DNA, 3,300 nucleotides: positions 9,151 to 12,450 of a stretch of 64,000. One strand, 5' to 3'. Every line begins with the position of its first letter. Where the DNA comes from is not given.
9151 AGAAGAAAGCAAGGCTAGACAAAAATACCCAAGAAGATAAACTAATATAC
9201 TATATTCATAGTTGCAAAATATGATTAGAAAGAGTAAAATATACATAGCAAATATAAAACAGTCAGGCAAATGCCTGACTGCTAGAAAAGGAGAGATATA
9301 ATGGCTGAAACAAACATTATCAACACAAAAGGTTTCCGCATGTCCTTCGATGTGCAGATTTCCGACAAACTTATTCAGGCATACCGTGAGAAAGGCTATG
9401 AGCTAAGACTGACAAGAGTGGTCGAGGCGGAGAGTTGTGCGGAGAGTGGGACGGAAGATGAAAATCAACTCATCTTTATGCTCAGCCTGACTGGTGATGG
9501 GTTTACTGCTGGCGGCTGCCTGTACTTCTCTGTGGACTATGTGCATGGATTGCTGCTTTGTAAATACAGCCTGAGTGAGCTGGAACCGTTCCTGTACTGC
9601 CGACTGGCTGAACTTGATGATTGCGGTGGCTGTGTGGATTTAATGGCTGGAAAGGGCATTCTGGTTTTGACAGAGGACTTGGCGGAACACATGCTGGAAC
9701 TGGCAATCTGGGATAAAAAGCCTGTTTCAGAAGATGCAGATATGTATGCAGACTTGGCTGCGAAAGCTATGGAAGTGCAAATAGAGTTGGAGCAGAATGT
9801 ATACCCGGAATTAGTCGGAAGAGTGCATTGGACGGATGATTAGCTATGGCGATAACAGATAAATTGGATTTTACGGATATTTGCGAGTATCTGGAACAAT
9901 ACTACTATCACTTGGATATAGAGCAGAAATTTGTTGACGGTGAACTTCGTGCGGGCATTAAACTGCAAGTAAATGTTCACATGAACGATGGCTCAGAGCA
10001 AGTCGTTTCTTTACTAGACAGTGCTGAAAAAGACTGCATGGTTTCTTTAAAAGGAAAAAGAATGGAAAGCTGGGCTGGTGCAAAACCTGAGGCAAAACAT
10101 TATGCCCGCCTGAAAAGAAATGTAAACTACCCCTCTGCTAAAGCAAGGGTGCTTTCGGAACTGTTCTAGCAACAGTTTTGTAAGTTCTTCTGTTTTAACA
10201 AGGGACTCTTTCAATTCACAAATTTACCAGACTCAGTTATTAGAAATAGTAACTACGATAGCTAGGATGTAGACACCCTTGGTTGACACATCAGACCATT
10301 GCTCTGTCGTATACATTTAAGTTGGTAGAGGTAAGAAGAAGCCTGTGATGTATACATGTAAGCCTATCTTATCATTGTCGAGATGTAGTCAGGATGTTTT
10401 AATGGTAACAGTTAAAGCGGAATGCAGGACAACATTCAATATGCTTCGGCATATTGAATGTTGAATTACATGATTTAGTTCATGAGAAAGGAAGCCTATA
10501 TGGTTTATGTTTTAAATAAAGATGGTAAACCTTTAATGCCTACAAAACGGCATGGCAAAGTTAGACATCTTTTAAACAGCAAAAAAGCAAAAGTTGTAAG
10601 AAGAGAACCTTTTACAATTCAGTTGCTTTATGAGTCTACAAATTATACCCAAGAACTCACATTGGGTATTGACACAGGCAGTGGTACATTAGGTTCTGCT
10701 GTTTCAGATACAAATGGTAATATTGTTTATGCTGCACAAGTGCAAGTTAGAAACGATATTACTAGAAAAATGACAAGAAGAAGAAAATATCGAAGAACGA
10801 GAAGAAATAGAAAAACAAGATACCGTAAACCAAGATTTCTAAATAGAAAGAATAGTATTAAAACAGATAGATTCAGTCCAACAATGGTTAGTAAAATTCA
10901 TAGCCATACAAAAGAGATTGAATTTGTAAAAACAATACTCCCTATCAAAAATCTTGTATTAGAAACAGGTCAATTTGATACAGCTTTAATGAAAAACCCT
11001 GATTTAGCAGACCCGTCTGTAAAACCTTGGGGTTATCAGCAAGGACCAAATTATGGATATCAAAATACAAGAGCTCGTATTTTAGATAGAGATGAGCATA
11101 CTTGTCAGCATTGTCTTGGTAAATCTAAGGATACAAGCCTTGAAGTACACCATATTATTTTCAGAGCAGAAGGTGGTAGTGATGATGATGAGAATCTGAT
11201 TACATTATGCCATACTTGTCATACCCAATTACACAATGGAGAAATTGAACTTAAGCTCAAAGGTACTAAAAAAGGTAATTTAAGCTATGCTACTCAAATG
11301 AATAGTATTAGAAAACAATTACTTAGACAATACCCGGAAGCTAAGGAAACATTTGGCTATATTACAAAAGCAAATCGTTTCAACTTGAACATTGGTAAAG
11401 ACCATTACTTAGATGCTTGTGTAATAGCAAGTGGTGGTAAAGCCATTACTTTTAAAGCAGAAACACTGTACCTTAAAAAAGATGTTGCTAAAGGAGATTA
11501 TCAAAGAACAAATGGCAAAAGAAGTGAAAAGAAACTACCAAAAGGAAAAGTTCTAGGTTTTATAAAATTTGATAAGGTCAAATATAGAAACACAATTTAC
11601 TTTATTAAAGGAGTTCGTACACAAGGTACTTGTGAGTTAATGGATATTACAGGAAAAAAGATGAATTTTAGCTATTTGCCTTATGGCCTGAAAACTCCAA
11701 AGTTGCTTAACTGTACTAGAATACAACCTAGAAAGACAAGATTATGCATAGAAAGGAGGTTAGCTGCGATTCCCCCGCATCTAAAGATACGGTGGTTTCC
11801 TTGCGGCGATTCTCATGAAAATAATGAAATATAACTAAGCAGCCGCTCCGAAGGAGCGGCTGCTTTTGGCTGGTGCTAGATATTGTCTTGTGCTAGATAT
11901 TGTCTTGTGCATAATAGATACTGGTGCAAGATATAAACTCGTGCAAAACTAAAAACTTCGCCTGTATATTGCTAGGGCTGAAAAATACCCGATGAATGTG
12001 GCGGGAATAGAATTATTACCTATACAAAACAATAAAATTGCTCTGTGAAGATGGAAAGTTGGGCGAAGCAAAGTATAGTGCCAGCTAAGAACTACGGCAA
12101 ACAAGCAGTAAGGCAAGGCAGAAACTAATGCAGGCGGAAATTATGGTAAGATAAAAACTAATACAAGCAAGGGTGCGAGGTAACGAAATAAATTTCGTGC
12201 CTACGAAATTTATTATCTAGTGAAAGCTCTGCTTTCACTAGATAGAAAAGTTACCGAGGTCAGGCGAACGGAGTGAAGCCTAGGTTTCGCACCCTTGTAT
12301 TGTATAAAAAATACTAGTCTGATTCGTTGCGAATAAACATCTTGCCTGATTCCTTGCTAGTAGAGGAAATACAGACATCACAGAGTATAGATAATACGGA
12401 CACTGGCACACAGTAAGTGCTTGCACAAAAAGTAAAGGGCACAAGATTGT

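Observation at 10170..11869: Intact IscB (OMEGA nuclease) with a structured upstream omega-RNA candidate and no TnpA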

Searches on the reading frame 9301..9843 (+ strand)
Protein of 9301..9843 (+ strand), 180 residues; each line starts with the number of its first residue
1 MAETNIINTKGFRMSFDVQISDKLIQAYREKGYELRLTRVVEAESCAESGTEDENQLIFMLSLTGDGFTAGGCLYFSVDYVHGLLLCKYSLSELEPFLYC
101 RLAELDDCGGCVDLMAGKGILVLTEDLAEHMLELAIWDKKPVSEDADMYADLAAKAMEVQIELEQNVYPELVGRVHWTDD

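Call 4: search_protein_families(library=pfam, proteins=[window:9301-9843:+], max_evalue=0.01)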
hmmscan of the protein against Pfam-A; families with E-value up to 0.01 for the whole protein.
window:9301-9843:+ (180 aa): 0 families

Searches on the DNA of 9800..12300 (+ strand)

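Call 5: search_rna_families(source=window, start=9800, end=12300, threshold=evalue, max_evalue=10, show_alignments=4)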
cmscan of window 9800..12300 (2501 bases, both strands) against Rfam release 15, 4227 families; matches with E-value up to 10: 7.
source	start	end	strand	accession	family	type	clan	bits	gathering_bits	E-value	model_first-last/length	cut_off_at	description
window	10122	10392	+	RF02033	HEARO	Gene;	-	82.3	83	1.8e-16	1-211/211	no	HNH endonuclease-associated RNA and ORF (HEARO) RNA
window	11738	11866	+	RF04180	BTnc231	Gene; sRNA;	-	24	80.4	0.043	1-154/154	no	Bacteroides sRNA BTnc231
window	11964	12041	+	RF02217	ZNFX1-AS1_3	Gene; lncRNA;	-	23.6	60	0.92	1-87/87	no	ZNFX1 antisense RNA 1 conserved region 3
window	11312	11445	-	RF02431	SpF22_sRNA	Gene; sRNA;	-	21.4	55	0.37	1-140/140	no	Streptococcus sRNA SpF22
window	12079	12155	-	RF01574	DdR6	Gene; snRNA; snoRNA; CD-box;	-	18.4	90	8.5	1-86/86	no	Dictyostelium snoRNA DdR6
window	10132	10204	+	RF00668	mir-302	Gene; miRNA;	CL00096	18.3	55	4.7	1-68/68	no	mir-302 microRNA precursor family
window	11837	11865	+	RF02744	Rev39_5p_UTR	Cis-reg;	-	11.8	88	2.1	197-225/300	no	Soft rot Enterobacteriaceae Rev 39 5'UTR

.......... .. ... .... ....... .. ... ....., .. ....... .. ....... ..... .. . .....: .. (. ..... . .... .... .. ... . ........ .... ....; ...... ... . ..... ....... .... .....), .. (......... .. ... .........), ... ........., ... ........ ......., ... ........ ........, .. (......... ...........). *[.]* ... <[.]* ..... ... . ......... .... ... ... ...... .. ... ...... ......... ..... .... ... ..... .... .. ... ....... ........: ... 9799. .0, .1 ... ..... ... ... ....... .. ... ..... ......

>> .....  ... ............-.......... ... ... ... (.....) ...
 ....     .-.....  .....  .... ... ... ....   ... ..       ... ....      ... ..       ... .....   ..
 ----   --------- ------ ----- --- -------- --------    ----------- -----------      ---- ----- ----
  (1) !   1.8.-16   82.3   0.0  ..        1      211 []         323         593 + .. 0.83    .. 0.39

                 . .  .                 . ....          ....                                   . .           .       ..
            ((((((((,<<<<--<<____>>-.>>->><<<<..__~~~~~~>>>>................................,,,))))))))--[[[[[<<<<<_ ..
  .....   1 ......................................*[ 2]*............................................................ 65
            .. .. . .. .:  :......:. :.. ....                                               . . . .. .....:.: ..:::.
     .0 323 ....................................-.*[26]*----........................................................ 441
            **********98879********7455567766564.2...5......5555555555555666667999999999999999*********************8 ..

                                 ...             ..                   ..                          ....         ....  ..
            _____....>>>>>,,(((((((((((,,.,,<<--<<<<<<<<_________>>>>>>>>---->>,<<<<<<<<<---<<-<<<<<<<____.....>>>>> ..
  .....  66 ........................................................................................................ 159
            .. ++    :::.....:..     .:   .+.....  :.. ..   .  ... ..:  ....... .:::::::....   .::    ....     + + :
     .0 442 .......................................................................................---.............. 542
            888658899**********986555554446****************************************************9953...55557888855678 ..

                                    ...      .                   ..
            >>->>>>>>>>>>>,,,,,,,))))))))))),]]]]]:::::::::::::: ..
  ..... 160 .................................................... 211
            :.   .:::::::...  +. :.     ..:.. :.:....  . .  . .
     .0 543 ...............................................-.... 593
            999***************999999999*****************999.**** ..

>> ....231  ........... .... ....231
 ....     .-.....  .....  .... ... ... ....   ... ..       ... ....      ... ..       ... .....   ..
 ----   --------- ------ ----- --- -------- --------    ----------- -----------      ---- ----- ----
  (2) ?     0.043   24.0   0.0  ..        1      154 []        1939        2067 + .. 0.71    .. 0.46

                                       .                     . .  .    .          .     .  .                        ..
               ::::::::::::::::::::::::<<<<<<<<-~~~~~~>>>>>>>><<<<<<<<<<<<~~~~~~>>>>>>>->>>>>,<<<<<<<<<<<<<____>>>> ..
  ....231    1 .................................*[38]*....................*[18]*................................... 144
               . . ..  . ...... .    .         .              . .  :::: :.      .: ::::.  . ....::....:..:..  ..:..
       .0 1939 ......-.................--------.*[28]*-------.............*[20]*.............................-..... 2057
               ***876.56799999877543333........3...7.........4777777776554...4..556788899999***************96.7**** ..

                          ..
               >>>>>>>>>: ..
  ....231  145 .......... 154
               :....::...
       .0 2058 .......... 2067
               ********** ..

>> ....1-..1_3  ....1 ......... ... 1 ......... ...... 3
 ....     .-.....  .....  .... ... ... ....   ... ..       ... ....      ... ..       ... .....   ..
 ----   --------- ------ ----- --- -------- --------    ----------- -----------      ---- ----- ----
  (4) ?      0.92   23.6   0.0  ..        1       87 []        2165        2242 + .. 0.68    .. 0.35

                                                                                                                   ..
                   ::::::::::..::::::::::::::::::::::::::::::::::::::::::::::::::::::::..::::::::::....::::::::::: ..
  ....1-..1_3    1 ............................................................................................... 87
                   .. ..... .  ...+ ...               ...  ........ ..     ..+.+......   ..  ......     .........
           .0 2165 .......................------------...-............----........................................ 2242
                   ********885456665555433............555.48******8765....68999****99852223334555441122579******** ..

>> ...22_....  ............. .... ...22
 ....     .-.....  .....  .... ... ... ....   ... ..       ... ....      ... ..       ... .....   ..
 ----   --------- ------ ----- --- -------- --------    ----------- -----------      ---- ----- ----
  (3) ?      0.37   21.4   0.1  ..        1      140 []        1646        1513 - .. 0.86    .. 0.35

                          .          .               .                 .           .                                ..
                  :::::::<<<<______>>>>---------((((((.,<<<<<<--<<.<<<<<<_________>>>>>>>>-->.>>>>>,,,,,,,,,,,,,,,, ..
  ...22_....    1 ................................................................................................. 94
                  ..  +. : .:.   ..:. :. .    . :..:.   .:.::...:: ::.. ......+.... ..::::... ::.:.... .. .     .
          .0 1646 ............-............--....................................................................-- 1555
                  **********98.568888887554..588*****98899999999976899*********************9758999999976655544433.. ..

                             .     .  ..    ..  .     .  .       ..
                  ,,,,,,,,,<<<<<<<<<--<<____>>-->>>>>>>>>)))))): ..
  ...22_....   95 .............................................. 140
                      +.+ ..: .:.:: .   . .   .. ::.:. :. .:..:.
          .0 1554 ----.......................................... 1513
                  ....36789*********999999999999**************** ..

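Call 42: search_rna_families(sources=[L001, L007, L011, L037, L045, L046, L018, L047, L009, L039], threshold=gathering)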
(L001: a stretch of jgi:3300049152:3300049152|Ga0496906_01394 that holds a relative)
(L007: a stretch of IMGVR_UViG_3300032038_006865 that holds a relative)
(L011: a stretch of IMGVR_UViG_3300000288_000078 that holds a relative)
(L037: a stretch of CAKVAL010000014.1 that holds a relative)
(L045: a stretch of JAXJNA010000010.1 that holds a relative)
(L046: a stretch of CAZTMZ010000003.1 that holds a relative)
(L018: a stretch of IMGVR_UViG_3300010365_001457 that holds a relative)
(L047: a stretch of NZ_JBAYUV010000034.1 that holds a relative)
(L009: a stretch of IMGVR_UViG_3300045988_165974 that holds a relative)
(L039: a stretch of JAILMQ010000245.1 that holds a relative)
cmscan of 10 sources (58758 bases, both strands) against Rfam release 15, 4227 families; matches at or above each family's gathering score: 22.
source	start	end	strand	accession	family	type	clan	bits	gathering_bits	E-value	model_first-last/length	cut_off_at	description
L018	2711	2927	+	RF02033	HEARO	Gene;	-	126.9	83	6e-26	1-211/211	no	HNH endonuclease-associated RNA and ORF (HEARO) RNA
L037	2704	2916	+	RF02033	HEARO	Gene;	-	111.8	83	2.8e-22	1-211/211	no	HNH endonuclease-associated RNA and ORF (HEARO) RNA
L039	2696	2910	+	RF02033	HEARO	Gene;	-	110.7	83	5.4e-22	1-211/211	no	HNH endonuclease-associated RNA and ORF (HEARO) RNA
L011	2709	2923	+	RF02033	HEARO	Gene;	-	109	83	1.4e-21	1-211/211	no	HNH endonuclease-associated RNA and ORF (HEARO) RNA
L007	919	1132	+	RF02033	HEARO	Gene;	-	108.3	83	2e-21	1-211/211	no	HNH endonuclease-associated RNA and ORF (HEARO) RNA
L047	2683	2899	+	RF02033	HEARO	Gene;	-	106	83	7.4e-21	1-211/211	no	HNH endonuclease-associated RNA and ORF (HEARO) RNA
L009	2695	2908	+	RF02033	HEARO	Gene;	-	103.9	83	2.4e-20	1-211/211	no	HNH endonuclease-associated RNA and ORF (HEARO) RNA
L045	2708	2923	+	RF02033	HEARO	Gene;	-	99.5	83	2.8e-19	1-211/211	no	HNH endonuclease-associated RNA and ORF (HEARO) RNA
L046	2713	2929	+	RF02033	HEARO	Gene;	-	99.5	83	2.8e-19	1-211/211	no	HNH endonuclease-associated RNA and ORF (HEARO) RNA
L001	188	459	+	RF02033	HEARO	Gene;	-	90.2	83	5.1e-17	1-211/211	no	HNH endonuclease-associated RNA and ORF (HEARO) RNA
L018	140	212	+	RF00005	tRNA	Gene; tRNA;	CL00001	71.4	29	1.2e-13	1-71/71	no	tRNA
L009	4518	4589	+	RF00005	tRNA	Gene; tRNA;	CL00001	69.1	29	5.2e-13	1-71/71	no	tRNA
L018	1598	1671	+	RF00005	tRNA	Gene; tRNA;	CL00001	65.8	29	4e-12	1-71/71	no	tRNA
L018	1519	1592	+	RF00005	tRNA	Gene; tRNA;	CL00001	63.3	29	2e-11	1-71/71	no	tRNA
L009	4436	4509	+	RF00005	tRNA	Gene; tRNA;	CL00001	62.9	29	2.6e-11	1-71/71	no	tRNA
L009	7129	7199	+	RF00005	tRNA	Gene; tRNA;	CL00001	62.8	29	2.7e-11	1-71/71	no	tRNA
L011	174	246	+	RF02679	Pistol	Gene; ribozyme;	-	57.2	34.5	8e-08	1-68/68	no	Pistol ribozyme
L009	2179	2296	+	RF00005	tRNA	Gene; tRNA;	CL00001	53.3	29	1.2e-08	1-71/71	no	tRNA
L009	4983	5053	+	RF00005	tRNA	Gene; tRNA;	CL00001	53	29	1.4e-08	1-71/71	no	tRNA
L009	6938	7009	+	RF00005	tRNA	Gene; tRNA;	CL00001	52.9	29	1.5e-08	1-71/71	no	tRNA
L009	4596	4661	+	RF00005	tRNA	Gene; tRNA;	CL00001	44.9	29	2.4e-06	1-71/71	no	tRNA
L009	6785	6921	+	RF00005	tRNA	Gene; tRNA;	CL00001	44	29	4e-06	1-71/71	no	tRNA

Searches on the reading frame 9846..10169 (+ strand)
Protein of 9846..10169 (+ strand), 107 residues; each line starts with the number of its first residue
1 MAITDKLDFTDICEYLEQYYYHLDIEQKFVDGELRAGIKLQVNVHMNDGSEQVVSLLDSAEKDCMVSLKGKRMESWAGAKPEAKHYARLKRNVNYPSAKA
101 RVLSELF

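Call 4: search_protein_families(library=pfam, proteins=[window:9846-10169:+], max_evalue=0.01)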
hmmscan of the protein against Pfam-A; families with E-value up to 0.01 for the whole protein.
window:9846-10169:+ (107 aa): 0 families

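Call 17: find_homologous_proteins(query=window:9846-10121:+, max_evalue=0.001)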
Query window:9846-10121:+ (92 aa): 1 proteins with E <= 0.001 among 2 candidates.
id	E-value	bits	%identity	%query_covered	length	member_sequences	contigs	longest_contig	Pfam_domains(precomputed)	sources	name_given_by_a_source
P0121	1.0e-54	200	100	100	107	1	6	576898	-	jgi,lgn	jgi:hypothetical protein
